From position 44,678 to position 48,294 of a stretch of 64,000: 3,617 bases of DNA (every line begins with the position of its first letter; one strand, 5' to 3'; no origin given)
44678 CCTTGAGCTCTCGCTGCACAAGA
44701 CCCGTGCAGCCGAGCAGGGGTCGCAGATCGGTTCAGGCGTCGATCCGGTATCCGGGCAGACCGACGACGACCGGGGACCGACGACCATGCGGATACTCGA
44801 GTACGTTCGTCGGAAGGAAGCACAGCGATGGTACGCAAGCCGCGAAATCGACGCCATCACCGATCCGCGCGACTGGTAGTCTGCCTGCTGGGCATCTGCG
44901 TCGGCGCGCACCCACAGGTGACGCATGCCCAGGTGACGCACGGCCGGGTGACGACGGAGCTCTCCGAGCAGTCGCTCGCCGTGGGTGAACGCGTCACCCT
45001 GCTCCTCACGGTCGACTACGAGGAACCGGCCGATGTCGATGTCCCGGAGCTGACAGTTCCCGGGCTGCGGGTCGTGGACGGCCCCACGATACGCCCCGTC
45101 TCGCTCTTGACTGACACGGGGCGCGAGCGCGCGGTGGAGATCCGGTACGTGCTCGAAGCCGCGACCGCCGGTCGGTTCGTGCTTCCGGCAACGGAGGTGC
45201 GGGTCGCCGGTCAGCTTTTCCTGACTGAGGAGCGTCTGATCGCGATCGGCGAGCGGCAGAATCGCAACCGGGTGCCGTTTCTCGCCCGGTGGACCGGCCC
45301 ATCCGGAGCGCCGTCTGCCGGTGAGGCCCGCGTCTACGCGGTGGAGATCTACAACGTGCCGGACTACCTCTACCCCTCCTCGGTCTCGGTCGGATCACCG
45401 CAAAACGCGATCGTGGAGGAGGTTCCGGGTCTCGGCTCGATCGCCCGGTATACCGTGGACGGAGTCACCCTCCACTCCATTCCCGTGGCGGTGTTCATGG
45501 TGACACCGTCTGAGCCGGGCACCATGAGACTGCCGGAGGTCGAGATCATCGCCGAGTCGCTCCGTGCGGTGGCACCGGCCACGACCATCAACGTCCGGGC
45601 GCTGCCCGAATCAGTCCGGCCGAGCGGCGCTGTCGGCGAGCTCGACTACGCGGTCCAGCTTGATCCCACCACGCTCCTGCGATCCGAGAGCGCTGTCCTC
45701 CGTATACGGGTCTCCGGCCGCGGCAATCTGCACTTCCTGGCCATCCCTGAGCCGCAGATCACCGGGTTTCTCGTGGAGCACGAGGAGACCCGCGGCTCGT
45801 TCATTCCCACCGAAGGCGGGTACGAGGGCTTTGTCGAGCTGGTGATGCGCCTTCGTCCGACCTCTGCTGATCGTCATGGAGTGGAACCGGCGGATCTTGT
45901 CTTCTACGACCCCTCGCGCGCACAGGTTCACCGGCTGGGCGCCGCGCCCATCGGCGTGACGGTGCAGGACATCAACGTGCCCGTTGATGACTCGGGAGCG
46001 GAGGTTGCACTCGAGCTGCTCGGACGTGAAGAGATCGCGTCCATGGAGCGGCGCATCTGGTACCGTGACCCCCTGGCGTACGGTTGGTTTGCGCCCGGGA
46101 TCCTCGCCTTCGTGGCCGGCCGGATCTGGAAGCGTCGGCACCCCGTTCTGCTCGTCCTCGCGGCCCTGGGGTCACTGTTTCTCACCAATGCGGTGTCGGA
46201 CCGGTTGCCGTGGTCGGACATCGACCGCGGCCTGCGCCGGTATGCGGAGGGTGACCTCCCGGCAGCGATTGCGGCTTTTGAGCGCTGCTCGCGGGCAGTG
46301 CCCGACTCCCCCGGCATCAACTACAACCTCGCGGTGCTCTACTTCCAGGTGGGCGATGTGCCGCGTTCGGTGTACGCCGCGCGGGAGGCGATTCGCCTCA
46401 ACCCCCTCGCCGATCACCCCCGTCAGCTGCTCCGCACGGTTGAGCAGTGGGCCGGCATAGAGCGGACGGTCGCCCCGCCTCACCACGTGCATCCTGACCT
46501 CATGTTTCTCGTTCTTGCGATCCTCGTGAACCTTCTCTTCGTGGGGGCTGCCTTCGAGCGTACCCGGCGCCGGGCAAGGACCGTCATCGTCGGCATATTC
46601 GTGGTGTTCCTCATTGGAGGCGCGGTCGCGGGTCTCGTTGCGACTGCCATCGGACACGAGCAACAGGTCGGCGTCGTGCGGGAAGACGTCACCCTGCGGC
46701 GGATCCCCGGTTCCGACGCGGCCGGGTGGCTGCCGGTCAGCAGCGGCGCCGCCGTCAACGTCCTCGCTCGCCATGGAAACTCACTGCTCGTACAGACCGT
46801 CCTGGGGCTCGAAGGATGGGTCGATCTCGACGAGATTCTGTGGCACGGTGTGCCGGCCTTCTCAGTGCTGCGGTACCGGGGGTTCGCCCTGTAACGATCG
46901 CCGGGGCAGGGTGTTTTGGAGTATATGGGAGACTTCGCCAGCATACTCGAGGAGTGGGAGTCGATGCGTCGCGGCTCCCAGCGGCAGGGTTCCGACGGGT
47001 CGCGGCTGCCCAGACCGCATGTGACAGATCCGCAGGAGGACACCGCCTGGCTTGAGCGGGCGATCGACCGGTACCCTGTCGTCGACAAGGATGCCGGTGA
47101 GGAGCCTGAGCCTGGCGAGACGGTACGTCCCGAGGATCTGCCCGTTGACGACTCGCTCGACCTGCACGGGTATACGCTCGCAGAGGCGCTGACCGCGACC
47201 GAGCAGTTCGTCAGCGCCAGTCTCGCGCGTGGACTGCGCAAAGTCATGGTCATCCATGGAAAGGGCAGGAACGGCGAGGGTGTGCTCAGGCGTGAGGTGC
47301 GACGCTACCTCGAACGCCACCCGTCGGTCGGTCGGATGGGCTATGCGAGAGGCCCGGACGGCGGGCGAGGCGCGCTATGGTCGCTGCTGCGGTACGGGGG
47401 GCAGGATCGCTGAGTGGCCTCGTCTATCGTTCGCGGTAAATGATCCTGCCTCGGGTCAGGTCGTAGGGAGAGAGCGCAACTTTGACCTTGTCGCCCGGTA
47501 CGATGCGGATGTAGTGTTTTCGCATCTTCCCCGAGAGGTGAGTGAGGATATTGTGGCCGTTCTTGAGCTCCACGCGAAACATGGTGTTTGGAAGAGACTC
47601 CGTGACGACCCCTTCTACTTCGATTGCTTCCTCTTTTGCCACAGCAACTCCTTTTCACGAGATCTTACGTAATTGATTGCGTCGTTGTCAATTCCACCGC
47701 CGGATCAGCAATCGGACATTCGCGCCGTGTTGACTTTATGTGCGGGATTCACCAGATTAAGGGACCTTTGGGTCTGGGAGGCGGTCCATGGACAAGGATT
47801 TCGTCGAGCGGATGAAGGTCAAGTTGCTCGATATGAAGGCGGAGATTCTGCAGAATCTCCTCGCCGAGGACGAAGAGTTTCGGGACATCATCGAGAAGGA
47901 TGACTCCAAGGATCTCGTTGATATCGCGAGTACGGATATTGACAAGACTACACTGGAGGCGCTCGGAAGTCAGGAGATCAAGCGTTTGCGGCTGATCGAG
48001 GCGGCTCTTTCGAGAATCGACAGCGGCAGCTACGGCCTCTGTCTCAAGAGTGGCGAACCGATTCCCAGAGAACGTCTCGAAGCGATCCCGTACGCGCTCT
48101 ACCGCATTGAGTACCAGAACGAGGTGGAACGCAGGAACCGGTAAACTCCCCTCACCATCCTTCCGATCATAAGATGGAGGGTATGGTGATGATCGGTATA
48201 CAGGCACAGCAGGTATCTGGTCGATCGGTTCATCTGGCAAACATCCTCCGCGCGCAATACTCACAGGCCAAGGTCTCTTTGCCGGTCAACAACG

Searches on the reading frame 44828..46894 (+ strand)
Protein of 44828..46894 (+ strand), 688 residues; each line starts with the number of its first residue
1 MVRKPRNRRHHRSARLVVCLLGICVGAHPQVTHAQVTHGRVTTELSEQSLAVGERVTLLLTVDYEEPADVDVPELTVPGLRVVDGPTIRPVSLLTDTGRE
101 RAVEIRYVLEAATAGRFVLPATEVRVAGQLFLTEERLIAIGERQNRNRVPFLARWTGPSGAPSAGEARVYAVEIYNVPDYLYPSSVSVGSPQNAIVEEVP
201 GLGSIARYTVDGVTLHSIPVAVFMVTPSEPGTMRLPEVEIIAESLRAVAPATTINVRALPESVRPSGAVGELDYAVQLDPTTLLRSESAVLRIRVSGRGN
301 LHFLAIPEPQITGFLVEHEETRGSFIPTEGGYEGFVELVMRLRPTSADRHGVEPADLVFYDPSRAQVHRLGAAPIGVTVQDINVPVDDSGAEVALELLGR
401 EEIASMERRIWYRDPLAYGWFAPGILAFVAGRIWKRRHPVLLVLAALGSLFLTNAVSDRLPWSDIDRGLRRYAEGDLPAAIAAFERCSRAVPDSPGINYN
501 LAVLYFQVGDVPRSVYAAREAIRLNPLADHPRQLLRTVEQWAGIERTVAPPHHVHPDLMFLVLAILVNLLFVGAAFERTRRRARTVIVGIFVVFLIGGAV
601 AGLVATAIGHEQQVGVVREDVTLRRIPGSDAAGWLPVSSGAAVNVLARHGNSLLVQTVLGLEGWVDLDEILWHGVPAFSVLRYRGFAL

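Call 100: search_protein_families(library=pfam, proteins=[window:44828-46894:+], max_evalue=0.001)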
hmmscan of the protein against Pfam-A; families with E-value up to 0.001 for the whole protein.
window:44828-46894:+ (688 aa): 5 families
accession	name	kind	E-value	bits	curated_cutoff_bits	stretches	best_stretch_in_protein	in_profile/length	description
PF13584.12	BatD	-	1.7e-08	35.4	24.1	1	44-131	2-83/92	BatD DUF11 like domain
PF13432.12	TPR_16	-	7.7e-07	29.9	32.7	1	466-526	2-62/65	Tetratricopeptide repeat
PF13414.12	TPR_11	-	7e-06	26.1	26.8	1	468-509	1-42/42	TPR repeat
PF07719.23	TPR_2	-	1.5e-05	25.2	27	0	498-526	4-32/34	Tetratricopeptide repeat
PF14559.12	TPR_19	-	0.00013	22.7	25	1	472-512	2-42/68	Tetratricopeptide repeat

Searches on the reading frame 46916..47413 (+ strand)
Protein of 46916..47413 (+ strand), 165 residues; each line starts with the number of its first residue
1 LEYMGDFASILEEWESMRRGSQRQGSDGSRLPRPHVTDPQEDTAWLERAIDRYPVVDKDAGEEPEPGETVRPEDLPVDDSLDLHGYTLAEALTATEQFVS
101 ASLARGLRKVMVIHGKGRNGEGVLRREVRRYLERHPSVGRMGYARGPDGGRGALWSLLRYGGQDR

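Call 75: search_protein_families(library=pfam, proteins=[window:46916-47413:+], max_evalue=0.001)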
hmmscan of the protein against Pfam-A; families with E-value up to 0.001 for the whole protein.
window:46916-47413:+ (165 aa): 1 family
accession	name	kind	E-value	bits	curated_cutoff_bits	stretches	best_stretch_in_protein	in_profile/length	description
PF01713.27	Smr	-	1.9e-22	79.7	25.7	1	81-159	1-77/77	Smr domain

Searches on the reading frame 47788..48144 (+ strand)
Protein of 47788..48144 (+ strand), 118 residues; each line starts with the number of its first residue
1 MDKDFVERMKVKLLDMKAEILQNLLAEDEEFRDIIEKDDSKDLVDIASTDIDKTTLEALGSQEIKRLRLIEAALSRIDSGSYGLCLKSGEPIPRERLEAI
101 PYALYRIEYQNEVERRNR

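Call 75: search_protein_families(library=pfam, proteins=[window:47788-48144:+], max_evalue=0.001)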
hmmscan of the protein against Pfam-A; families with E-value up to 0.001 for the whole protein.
window:47788-48144:+ (118 aa): 1 family
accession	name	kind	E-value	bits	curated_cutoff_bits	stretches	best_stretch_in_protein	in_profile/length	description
PF01258.23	zf-dskA_traR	-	2.2e-07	31.2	24.9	1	80-105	1-26/36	Prokaryotic dksA/traR C4-type zinc finger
